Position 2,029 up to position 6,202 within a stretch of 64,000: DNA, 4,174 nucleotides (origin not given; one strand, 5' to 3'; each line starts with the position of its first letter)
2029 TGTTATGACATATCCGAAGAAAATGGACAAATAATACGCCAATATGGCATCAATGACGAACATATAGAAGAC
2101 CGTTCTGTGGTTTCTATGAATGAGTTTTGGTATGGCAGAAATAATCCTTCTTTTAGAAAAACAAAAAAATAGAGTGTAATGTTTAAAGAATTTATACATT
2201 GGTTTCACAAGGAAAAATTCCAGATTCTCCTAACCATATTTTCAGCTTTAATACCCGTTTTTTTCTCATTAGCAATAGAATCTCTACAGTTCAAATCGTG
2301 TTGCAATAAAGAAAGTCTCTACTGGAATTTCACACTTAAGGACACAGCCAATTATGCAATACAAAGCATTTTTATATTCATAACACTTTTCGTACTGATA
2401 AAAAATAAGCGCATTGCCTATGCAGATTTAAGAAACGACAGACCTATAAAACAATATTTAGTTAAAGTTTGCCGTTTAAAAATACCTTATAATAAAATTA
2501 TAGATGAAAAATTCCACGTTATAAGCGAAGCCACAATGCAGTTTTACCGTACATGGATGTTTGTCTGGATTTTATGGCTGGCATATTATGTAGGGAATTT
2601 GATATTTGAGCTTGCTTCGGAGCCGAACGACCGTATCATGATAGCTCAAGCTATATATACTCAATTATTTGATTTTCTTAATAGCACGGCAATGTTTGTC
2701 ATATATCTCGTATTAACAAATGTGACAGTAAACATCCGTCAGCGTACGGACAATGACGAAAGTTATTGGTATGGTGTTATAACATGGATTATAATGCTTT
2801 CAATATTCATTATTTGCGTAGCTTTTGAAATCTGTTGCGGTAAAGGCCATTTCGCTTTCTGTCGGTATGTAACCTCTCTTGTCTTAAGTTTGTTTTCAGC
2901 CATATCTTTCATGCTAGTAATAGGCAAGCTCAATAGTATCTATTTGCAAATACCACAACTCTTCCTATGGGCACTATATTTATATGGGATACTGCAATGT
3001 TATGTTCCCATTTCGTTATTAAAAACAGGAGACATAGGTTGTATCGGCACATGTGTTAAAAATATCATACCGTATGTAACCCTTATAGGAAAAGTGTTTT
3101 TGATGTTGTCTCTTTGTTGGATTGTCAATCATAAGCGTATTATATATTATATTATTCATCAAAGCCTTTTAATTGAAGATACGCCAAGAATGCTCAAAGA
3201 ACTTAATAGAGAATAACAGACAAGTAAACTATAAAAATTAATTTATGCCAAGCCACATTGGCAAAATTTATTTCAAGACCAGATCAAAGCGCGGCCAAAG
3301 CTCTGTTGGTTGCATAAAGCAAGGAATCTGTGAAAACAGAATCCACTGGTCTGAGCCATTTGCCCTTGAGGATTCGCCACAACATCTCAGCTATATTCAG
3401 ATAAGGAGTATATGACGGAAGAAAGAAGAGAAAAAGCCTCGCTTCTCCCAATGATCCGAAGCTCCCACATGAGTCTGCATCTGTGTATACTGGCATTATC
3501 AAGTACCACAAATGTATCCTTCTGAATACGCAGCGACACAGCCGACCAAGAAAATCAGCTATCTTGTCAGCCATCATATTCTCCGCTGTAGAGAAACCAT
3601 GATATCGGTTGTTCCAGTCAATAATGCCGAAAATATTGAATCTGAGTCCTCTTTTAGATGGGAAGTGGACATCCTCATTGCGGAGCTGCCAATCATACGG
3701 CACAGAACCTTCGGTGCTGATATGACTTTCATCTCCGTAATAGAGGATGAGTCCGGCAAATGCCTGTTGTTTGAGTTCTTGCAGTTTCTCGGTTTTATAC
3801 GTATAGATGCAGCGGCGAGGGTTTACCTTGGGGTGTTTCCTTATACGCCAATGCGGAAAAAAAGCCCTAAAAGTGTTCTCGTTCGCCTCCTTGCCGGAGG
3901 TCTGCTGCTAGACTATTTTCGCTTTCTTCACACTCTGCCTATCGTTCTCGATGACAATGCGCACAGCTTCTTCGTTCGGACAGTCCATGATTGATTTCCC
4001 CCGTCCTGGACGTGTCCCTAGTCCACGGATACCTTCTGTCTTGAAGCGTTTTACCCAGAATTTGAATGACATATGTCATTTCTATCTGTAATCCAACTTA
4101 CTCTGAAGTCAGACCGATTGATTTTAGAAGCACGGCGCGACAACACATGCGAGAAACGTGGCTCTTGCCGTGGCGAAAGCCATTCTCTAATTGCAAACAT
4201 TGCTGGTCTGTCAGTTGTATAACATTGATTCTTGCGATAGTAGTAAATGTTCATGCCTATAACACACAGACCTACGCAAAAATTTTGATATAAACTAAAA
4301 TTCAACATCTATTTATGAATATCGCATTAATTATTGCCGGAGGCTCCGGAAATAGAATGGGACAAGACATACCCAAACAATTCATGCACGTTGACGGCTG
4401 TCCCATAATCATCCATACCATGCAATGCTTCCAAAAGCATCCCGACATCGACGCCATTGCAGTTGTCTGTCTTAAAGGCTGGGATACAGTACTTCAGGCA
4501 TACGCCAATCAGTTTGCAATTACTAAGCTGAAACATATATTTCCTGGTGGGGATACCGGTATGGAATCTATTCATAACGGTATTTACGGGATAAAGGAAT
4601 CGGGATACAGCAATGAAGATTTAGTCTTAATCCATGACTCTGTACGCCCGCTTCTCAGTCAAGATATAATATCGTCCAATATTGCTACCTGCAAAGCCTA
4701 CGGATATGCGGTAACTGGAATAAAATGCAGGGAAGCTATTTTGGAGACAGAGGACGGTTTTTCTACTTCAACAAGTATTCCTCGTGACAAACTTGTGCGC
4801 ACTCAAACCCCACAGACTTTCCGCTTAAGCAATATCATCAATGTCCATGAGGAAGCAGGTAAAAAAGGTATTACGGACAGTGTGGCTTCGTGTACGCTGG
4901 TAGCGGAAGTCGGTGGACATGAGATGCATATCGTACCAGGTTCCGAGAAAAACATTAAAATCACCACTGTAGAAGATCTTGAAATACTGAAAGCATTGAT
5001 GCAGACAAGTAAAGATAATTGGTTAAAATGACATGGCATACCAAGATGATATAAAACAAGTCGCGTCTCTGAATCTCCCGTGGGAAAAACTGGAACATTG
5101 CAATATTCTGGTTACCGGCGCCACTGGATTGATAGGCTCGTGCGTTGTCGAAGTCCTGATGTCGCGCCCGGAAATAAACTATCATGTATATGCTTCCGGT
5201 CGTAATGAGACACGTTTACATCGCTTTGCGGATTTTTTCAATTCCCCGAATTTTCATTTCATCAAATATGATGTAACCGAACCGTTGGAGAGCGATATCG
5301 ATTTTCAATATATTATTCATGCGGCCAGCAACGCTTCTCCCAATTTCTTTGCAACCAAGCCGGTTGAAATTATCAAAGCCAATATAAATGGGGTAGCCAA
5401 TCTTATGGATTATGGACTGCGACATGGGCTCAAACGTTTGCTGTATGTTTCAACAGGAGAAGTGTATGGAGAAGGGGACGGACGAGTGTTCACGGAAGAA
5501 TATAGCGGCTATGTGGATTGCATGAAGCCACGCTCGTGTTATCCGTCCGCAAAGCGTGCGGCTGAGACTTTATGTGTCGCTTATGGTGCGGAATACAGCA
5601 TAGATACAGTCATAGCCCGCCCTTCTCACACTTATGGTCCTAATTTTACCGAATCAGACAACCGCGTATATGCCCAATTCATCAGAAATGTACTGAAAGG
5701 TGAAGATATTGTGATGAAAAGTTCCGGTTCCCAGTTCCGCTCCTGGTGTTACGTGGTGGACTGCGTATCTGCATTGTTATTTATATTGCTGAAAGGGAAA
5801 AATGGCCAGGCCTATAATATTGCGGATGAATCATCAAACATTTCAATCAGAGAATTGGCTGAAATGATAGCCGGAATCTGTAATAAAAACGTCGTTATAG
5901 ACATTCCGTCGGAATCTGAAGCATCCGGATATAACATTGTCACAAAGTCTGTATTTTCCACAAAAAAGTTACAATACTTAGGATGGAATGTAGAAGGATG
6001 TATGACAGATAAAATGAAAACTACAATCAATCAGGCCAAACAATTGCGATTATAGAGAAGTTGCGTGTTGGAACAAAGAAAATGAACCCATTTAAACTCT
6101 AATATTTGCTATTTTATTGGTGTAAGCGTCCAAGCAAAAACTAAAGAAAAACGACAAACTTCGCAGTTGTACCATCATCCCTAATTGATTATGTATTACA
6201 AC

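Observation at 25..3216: AT-rich two-gene module: pseudo-KaiC tandem ATPase-fold protein plus 8-TM membrane protein (candidate uncharacterised signalling or defence pair)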

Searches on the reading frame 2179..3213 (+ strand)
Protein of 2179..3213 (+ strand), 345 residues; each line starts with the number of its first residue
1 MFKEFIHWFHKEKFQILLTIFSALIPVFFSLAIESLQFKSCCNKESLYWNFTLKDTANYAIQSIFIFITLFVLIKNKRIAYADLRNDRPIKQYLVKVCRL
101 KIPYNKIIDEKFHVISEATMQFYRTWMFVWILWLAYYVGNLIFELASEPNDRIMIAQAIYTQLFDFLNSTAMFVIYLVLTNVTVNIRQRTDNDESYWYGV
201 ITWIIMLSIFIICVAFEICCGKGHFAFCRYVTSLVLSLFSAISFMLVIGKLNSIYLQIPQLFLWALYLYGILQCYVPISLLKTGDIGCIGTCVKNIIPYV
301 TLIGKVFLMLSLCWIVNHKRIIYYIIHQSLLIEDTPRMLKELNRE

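Call 5: search_protein_families(library=pfam, proteins=[window:2179-3213:+], max_evalue=1)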
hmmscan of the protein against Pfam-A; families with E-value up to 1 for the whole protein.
window:2179-3213:+ (345 aa): 0 families

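Call 6: search_protein_families(library=padloc, proteins=[window:2179-3213:+], max_evalue=1)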
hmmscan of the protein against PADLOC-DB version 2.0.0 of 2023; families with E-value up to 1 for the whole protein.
window:2179-3213:+ (345 aa): 1 family
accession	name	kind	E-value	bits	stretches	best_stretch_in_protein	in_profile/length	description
PDLC00715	Effector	-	0.0041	14.3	1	41-74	164-197/315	4TM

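Call 7: search_protein_families(library=ncbifam, proteins=[window:2179-3213:+], max_evalue=1)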
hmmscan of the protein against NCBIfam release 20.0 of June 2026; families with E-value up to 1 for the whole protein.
window:2179-3213:+ (345 aa): 0 families

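Call 10: find_homologous_proteins(query=window:2179-3213:+, max_evalue=0.001)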
Query window:2179-3213:+ (345 aa): 10 proteins with E <= 0.001 among 1165 candidates.
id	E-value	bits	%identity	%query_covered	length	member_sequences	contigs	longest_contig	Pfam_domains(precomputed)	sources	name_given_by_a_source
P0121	6.8e-227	771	100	100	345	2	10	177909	-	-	-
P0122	8.9e-158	543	71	100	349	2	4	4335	-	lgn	-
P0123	1.5e-92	329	46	100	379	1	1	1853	-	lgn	-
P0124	1.4e-89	319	47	100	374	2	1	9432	-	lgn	-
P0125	6.7e-86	307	45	100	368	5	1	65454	-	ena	-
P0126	5.2e-79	284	44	100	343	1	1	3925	-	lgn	-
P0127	1.0e-62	231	37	100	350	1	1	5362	-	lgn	-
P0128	8.8e-56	208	36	99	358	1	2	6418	-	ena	-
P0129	2.5e-33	134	40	52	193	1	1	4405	-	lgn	-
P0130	4.9e-25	107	27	95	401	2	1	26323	-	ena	-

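Call 51: predict_structure(alignment_id=A2)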
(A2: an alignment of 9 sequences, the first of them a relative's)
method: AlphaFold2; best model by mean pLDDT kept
length: 345 residues; sequences in the alignment: 9
mean_pLDDT: 74.5   pTM: 0.77
mean pLDDT of the five models: 74.5, 74.5, 73.8, 70.7, 70.5
residues with pLDDT >= 90: 11; 70-90: 232; 50-70: 81; < 50: 21
segments of 3 or more residues with pLDDT < 50: 35-50
pLDDT, mean of each block of 10 residues (from residue 1): 73 77 65 46 38 74 87 88 84 75 71 84 88 91 77 81 85 80 55 63 83 78 68 81 84 75 86 76 61 72 87 84 76 53 49
secondary structure, 60 per line:
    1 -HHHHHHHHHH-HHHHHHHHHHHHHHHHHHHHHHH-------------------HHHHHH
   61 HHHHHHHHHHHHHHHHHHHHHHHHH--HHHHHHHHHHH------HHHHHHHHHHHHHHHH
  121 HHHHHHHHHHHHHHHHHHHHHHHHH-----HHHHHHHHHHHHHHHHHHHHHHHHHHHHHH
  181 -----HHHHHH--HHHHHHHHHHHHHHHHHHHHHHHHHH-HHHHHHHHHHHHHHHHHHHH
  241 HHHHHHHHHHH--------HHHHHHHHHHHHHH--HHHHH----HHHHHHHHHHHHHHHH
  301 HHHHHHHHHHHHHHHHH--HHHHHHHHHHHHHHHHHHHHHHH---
elements in order: H2-11 H13-35 H55-85 H88-98 H105-145 H151-180 H186-191 H194-219 H221-251 H260-273 H276-280 H285-317 H320-342

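Call 54: fold_search(model_id=the predicted structure, library=pdb)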
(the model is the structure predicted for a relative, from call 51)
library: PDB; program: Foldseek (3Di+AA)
matches with E <= 10: 723; with E <= 0.001: 0
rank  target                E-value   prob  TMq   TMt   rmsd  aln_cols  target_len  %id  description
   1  9jlc_R                8.0e-02  0.85  0.23  0.29  13.6       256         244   11  Cryo-EM structure of MAS1-Gi Complex with AVE 0991 (released 2025-09-24)
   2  8rql_R                1.0e-01  0.90  0.28  0.33  13.1       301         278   12  TAS2R14 receptor bound to flufenamic acid and gustducin (released 2024-11-27)
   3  9o38_F                1.1e-01  0.96  0.31  0.41  10.4       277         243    9  Transmembrane domains of the human sweet receptor (TAS1R2 + TAS1R3) from Class 3 particles (rigidly fitted from PDB:9N (released 2025-05-14)
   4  7yfc_R                1.4e-01  0.87  0.30  0.36   9.2       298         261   11  Cryo-EM structure of the histamine-bound histamine H4 receptor and Gq complex (released 2023-10-25)
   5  8uyq_A                1.5e-01  0.84  0.32  0.35  11.4       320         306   10  Consensus olfactory receptor consOR4 bound to 2-methylthiazoline and in complex with mini-Gs trimeric protein (released 2024-10-30)
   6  6gpx_A                1.5e-01  0.72  0.25  0.26  12.7       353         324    9  CRYSTAL STRUCTURE OF CCR2A IN COMPLEX WITH MK-0812 (released 2019-01-02)
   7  7xbw_R                1.7e-01  0.92  0.35  0.40   9.1       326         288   10  Cryo-EM structure of the human chemokine receptor CX3CR1 in complex with Gi1 (released 2022-07-13)
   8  2z73_B                1.8e-01  0.80  0.31  0.31  13.5       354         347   11  Crystal structure of squid rhodopsin (released 2008-05-13)
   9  7ad3_A                2.0e-01  0.47  0.21  0.23  15.3       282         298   12  Class D GPCR Ste2 dimer coupled to two G proteins (released 2020-12-09)
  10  8z9x_A                2.0e-01  0.15  0.14  0.09  28.9       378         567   14  Cryo-EM structure of Phytanoyl-CoA-bound human very long-chain fatty acid ABC transporter ABCD3 (released 2024-09-18)
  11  7rtu_B                2.1e-01  0.28  0.21  0.20  32.8       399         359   10  Cryo-EM structure of a TTYH2 trans-dimer (released 2021-08-25)
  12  6gpx_B                2.2e-01  0.60  0.25  0.29  10.8       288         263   10  CRYSTAL STRUCTURE OF CCR2A IN COMPLEX WITH MK-0812 (released 2019-01-02)
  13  8xqn_R                2.3e-01  0.72  0.27  0.30  12.1       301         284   11  Structure of human class T GPCR TAS2R14-DNGi complex with Aristolochic acid A. (released 2024-07-10)
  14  8xqo_R                2.4e-01  0.82  0.32  0.37  10.8       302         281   12  Structure of human class T GPCR TAS2R14-Gi complex with Aristolochic acid A. (released 2024-07-10)
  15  8oyy_B                2.5e-01  0.97  0.36  0.49  10.2       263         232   11  De novo designed soluble GPCR-like fold GLF_32 (released 2023-10-18)
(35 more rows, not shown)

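Call 77: find_homologous_proteins(query=A3, max_evalue=0.001)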
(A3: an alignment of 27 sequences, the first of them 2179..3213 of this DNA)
Query A3 (27 sequences) (345 aa, profile of the alignment): 14 proteins with E <= 0.001 among 6389 candidates.
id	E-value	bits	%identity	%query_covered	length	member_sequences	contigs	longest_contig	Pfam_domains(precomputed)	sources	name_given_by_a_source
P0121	8.3e-116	405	100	100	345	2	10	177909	-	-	-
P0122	6.2e-108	379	71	100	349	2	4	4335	-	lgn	-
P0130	2.0e-104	368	27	95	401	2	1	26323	-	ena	-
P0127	4.4e-96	340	37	100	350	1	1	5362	-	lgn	-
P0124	9.3e-96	339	47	100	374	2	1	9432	-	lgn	-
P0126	2.1e-95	338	44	100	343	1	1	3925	-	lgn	-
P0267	3.0e-92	328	25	80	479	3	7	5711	-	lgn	-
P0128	2.9e-89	318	36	99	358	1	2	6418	-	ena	-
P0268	3.9e-88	314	24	80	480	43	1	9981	-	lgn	-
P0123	4.3e-88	314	46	100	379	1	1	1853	-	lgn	-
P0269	1.8e-86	309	24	79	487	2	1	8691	-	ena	-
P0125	3.9e-86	307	45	100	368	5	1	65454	-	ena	-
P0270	5.2e-82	294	25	80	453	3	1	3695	-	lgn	-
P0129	1.3e-54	204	40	52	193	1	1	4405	-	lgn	-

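Call 78: find_encoding_contigs(protein=P0268, flank=8000, max_places=3)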
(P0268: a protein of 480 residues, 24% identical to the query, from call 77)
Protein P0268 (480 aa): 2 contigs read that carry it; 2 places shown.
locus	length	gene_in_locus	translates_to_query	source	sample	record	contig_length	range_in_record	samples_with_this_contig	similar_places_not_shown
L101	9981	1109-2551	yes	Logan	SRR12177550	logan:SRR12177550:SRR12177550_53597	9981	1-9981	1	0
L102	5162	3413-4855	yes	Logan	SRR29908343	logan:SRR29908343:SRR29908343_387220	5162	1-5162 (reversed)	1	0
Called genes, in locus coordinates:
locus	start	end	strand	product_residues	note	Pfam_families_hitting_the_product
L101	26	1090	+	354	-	-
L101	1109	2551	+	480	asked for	-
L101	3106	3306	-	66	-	-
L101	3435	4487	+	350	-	-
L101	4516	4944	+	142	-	-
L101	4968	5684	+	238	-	-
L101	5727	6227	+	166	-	-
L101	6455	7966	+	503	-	PF01076:Mob_Pre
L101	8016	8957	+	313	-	-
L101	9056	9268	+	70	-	PF08989:DUF1896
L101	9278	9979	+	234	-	?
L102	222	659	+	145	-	-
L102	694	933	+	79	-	-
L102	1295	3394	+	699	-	-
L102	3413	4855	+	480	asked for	-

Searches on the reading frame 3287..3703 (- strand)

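Call 50: search_protein_families(library=pfam, proteins=[window:3287-3703:-], max_evalue=0.01)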
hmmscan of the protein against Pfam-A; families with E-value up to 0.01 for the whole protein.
window:3287-3703:- (139 aa): 1 family
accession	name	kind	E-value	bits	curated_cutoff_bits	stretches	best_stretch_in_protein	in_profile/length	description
PF13358.12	DDE_3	-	7.3e-10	39.3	28.6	1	13-118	29-135/146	DDE superfamily endonuclease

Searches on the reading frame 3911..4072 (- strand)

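Call 50: search_protein_families(library=pfam, proteins=[window:3911-4072:-], max_evalue=0.01)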
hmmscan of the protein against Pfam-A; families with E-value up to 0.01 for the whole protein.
window:3911-4072:- (54 aa): 3 families
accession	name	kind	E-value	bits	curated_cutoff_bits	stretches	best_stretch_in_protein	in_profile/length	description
PF13518.12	HTH_28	-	0.00012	22.5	25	1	3-26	29-52/52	Helix-turn-helix domain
PF13565.12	HTH_32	-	0.00032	21.6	33.7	1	6-49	5-50/73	Homeodomain-like domain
PF13551.12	HTH_29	-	0.0049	17.4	28.1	1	6-29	32-58/64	Winged helix-turn helix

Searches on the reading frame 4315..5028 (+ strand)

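Call 5: search_protein_families(library=pfam, proteins=[window:4315-5028:+], max_evalue=1)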
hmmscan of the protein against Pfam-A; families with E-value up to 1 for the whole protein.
window:4315-5028:+ (238 aa): 3 families
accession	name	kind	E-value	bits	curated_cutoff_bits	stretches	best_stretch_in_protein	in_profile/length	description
PF01128.25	IspD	-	5.2e-41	141.2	27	1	3-230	2-220/221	2-C-methyl-D-erythritol 4-phosphate cytidylyltransferase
PF12804.13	NTP_transf_3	-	3.4e-09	37.5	27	1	4-134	1-119/160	MobA-like NTP transferase domain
PF00483.29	NTP_transferase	-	0.021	14.8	21.2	1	4-55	2-56/245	Nucleotidyl transferase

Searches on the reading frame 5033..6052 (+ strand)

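Call 5: search_protein_families(library=pfam, proteins=[window:5033-6052:+], max_evalue=1)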
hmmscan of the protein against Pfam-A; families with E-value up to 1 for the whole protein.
window:5033-6052:+ (340 aa): 11 families
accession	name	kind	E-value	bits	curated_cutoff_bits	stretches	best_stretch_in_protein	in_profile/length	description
PF01370.27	Epimerase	-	4.8e-54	183.7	20.9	1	25-264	1-240/240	NAD dependent epimerase/dehydratase family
PF16363.11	GDP_Man_Dehyd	-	8.1e-33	114.7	27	1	26-295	1-278/332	GDP-mannose 4,6 dehydratase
PF01073.25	3Beta_HSD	-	8.7e-17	61.5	22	1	26-247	1-224/280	3-beta hydroxysteroid dehydrogenase/isomerase family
PF07993.18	NAD_binding_4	-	1.7e-10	40.9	20.1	1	27-206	1-213/258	Male sterility protein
PF02719.21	Polysacc_synt_2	-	3.8e-10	39.9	20.2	1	25-141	1-128/293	Polysaccharide biosynthesis protein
PF04321.23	RmlD_sub_bind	-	2.5e-09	37.1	27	1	24-317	2-267/287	RmlD substrate binding domain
PF13460.12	NAD_binding_10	-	5.9e-08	33.2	27.2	1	29-190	1-140/184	NAD(P)H-binding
PF05368.20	NmrA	-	8.5e-06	26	27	1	24-142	4-108/298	NmrA-like family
PF00106.31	adh_short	-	0.0016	18.4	26.6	1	25-84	3-61/195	short chain dehydrogenase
PF02670.22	DXP_reductoisom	-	0.1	13.7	21.7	1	25-124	1-104/129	1-deoxy-D-xylulose 5-phosphate reductoisomerase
PF01118.30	Semialdhyde_dh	-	0.17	12.7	26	1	25-60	2-39/121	Semialdehyde dehydrogenase, NAD binding domain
